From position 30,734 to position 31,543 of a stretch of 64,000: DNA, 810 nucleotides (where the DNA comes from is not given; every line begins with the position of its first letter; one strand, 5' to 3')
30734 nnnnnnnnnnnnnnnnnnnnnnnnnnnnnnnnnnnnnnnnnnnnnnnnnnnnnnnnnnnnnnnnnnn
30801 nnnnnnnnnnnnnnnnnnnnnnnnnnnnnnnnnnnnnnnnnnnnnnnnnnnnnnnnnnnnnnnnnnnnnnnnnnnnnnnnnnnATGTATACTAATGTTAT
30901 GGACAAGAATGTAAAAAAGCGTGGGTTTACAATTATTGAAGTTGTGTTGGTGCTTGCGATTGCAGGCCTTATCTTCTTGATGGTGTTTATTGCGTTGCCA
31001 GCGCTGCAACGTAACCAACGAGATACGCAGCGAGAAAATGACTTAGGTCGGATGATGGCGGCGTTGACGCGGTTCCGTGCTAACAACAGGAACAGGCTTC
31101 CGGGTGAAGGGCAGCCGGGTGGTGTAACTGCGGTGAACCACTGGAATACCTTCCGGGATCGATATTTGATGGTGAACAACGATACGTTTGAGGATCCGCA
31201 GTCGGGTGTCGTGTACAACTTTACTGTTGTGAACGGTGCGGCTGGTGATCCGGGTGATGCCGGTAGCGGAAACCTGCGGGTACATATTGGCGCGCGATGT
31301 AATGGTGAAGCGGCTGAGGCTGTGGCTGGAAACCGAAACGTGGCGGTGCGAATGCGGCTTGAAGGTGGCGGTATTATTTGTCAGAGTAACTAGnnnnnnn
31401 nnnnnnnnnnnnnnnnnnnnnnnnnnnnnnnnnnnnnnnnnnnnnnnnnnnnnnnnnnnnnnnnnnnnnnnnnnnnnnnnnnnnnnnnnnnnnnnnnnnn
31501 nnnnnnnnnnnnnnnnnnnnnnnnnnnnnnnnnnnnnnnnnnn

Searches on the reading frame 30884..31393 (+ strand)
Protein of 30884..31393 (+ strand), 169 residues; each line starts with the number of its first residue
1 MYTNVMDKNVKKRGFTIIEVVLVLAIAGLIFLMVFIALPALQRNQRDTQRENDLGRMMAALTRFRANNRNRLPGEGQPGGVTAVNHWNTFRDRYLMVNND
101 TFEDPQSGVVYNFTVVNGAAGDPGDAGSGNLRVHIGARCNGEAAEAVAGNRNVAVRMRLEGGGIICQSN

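Call 46: search_protein_families(library=pfam, proteins=[window:30884-31393:+], max_evalue=0.001)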
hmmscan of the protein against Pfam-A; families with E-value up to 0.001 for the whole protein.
window:30884-31393:+ (169 aa): 1 family
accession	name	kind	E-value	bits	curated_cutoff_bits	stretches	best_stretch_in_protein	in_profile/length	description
PF07963.17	N_methyl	-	7.5e-06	25.7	21.2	1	11-35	3-27/27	Prokaryotic N-terminal methylation motif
